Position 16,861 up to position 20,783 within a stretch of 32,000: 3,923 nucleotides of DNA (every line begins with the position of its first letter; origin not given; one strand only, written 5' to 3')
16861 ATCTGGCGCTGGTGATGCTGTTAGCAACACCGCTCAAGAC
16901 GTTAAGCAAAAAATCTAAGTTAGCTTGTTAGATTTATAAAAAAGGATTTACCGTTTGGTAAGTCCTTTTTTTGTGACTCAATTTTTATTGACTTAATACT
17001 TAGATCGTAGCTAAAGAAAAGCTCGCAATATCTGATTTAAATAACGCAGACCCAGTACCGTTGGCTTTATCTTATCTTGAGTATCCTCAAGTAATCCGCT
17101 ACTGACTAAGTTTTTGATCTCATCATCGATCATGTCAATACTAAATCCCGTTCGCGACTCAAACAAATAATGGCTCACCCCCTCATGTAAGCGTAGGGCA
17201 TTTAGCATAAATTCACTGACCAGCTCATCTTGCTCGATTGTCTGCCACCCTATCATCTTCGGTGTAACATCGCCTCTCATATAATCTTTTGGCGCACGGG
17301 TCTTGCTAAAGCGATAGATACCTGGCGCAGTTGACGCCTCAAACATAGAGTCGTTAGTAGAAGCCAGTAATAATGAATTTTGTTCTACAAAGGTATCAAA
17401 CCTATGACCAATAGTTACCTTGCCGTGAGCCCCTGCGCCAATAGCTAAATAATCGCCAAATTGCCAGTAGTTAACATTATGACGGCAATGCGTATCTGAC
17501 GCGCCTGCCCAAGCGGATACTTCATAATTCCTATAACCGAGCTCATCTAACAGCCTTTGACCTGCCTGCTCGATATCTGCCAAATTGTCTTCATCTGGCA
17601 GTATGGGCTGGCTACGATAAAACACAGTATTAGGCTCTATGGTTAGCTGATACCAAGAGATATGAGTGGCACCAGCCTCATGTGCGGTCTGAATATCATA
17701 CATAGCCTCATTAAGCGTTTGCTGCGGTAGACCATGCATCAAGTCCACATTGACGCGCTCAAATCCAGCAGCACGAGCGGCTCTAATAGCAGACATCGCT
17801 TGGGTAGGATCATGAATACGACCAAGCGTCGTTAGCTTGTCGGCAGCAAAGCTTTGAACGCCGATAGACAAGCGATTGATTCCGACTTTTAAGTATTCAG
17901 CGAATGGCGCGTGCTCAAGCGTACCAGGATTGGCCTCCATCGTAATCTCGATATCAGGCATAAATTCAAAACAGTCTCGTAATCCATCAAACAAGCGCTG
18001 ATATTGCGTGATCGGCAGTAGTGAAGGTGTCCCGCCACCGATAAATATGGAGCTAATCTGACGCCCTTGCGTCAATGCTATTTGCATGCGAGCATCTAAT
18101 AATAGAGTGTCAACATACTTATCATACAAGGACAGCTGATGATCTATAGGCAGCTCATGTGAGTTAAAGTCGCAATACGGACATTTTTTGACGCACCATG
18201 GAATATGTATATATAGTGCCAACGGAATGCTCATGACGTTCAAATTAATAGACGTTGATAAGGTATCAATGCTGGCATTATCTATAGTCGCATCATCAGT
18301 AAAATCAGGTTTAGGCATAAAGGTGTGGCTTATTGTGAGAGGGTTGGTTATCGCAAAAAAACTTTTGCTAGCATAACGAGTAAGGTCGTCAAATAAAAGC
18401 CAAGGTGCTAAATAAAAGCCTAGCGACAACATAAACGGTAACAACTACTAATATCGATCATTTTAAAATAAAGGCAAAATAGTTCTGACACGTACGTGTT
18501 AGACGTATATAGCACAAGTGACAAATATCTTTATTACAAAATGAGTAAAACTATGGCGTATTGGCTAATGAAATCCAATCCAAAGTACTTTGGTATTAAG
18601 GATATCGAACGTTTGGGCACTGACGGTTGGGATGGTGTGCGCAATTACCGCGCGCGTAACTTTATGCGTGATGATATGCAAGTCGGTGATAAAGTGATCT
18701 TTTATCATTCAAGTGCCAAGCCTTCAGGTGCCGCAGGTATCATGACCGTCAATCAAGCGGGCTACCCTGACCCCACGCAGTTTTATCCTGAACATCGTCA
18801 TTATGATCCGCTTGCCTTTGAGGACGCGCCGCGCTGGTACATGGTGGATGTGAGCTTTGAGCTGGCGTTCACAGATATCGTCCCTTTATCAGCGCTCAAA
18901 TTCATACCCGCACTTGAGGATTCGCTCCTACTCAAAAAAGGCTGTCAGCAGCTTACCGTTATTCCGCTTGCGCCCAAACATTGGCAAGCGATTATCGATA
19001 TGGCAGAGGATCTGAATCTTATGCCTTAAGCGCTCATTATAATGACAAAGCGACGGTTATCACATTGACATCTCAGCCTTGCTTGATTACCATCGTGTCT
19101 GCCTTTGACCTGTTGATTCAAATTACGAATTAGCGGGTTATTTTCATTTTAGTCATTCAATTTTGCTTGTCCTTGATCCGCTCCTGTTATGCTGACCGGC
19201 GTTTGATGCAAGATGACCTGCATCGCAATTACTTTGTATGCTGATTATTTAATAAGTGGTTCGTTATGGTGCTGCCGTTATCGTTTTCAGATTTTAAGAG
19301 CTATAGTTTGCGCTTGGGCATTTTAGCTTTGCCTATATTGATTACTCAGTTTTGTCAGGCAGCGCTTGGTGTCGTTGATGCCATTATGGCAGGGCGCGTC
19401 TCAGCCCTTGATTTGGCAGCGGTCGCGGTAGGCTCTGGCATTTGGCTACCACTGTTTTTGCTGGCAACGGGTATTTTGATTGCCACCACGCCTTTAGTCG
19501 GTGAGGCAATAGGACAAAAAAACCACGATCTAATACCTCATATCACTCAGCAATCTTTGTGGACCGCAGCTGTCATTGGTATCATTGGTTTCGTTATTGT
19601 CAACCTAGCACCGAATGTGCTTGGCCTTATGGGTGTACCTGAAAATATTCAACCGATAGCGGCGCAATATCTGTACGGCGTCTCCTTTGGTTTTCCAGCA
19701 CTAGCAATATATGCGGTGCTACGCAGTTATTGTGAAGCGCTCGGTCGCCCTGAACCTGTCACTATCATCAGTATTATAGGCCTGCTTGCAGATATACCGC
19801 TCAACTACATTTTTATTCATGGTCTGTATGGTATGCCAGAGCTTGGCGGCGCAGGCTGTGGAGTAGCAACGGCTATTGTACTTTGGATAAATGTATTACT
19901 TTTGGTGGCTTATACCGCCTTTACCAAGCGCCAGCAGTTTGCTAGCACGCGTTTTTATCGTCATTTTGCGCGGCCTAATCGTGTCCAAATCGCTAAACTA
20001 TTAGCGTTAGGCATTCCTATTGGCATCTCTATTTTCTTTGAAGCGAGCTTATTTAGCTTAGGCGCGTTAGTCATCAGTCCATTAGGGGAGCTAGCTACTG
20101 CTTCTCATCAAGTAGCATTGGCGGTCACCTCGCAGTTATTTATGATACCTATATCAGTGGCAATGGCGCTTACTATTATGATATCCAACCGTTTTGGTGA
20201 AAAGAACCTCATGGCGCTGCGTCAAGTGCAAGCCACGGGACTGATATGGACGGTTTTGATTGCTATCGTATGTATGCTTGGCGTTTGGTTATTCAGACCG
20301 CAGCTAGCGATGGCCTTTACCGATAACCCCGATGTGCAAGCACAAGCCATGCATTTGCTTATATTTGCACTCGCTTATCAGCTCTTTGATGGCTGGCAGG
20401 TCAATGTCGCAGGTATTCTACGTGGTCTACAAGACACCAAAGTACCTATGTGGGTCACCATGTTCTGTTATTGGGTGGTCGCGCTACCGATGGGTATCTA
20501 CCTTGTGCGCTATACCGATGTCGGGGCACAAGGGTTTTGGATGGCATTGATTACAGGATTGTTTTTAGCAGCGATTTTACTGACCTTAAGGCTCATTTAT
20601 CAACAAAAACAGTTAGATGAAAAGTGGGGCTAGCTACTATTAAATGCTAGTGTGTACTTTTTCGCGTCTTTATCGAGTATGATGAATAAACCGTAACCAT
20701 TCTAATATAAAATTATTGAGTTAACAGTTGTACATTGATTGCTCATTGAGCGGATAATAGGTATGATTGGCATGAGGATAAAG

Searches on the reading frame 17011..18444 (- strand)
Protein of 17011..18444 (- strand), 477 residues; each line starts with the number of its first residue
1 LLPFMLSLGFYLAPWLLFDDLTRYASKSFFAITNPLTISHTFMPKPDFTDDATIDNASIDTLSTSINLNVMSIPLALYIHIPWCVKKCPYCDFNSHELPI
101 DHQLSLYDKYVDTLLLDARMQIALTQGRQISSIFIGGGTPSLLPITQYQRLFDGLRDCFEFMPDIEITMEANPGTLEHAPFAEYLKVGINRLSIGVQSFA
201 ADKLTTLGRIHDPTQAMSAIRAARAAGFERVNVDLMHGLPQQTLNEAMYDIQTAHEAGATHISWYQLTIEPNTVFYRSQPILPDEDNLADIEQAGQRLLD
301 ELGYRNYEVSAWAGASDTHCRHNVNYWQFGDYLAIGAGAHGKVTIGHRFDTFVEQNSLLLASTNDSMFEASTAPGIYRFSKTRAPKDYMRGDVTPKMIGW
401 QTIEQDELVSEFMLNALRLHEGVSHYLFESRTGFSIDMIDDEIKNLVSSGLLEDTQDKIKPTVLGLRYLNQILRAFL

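Call 18: search_protein_families(library=ncbifam, proteins=[window:17011-18444:-], max_evalue=1e-10)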
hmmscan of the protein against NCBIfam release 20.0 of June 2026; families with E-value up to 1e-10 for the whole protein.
window:17011-18444:- (477 aa): 17 families
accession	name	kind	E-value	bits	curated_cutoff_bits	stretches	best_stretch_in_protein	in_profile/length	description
TIGR00539.1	hemN_rel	equivalog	1.5e-104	350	205.4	1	76-349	2-270/361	radical SAM family heme chaperone HemW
NF005133.0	PRK06582.1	equivalog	7.1e-67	226.1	597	1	67-447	4-360/390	coproporphyrinogen III oxidase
TIGR04107.1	rSAM_HutW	equivalog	2.6e-48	164.9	400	1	57-344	22-312/419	heme anaerobic degradation radical SAM methyltransferase ChuW/HutW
NF006067.1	PRK08208.1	equivalog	1.7e-47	162.4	380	1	75-340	36-298/427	STM4012 family radical SAM protein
NF004567.0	PRK05904.1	equivalog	6.7e-44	150.5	355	1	77-357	9-282/353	coproporphyrinogen III oxidase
TIGR03994.1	rSAM_HemZ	equivalog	9.1e-38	130.4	321.4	1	75-307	85-318/401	coproporphyrinogen dehydrogenase HemZ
TIGR00538.1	hemN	equivalog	2.7e-36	125.4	324.95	1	61-271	35-244/454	oxygen-independent coproporphyrinogen III oxidase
NF006064.0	PRK08207.2-2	equivalog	2.3e-29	102.7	504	1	75-307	145-378/465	coproporphyrinogen III oxidase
NF006385.0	PRK08629.1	equivalog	2.5e-29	102.3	355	1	74-340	52-306/439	coproporphyrinogen III oxidase family protein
NF006061.0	PRK08207.1-4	equivalog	7.8e-24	84.3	702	1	68-254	167-355/501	coproporphyrinogen III oxidase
NF006060.0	PRK08207.1-3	equivalog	1.1e-21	77.2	653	1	72-251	147-328/477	coproporphyrinogen III oxidase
NF006065.0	PRK08207.2-4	equivalog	2.6e-21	76.2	922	1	69-308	163-409/484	coproporphyrinogen III oxidase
NF006059.0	PRK08207.1-1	equivalog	3.9e-18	65.4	1012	1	74-245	171-344/496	coproporphyrinogen III oxidase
NF006063.0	PRK08207.2-1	equivalog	7.8e-16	57.8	1074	1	75-248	193-367/518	coproporphyrinogen III oxidase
NF006062.0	PRK08207.1-5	equivalog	3e-15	56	1007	1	69-269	143-345/476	coproporphyrinogen III oxidase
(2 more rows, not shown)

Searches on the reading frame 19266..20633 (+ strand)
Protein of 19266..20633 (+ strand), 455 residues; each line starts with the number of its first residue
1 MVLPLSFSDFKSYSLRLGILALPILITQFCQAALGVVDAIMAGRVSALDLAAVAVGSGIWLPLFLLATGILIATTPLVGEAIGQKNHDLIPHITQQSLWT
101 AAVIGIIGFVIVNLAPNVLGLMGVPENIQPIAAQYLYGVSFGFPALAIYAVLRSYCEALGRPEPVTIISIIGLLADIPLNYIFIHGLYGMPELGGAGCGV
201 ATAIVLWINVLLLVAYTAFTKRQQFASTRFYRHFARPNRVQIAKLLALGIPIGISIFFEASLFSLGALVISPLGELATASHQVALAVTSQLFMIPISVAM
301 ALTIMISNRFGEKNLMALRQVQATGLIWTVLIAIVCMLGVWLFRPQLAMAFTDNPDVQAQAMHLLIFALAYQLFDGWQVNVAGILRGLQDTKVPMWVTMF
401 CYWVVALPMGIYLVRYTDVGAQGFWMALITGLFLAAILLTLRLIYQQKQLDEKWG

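Call 18: search_protein_families(library=ncbifam, proteins=[window:19266-20633:+], max_evalue=1e-10)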
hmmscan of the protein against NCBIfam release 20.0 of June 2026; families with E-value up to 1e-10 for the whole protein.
window:19266-20633:+ (455 aa): 7 families
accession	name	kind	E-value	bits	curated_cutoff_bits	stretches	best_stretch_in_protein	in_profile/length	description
TIGR00797.1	matE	subfamily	8.5e-94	314.7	147.4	1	23-425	1-396/396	MATE family efflux transporter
NF000263.1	MATE_multi_NorM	equivalog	3.1e-73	247.7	950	1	5-441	8-443/459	multidrug efflux MATE transporter NorM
NF001214.0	PRK00187.1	equivalog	4.2e-72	243.6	449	1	20-450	15-448/464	NorM family multidrug efflux MATE transporter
NF052396.1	MATE_WgkD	equivalog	7.3e-24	84.5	510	1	20-442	8-422/428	tryglysin-associated MATE efflux transporter WgkD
NF041801.1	MATE_SolL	equivalog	1e-23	83.9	780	1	20-442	25-448/458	solanimycin export family MATE transporter SolL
NF007562.1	PRK10189.1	equivalog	8.2e-20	71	465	1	19-444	31-458/470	EmmdR/YeeO family multidrug/toxin efflux MATE transporter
TIGR02900.1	spore_V_B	equivalog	5.1e-14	51.9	372.3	0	20-212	230-426/488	stage V sporulation protein B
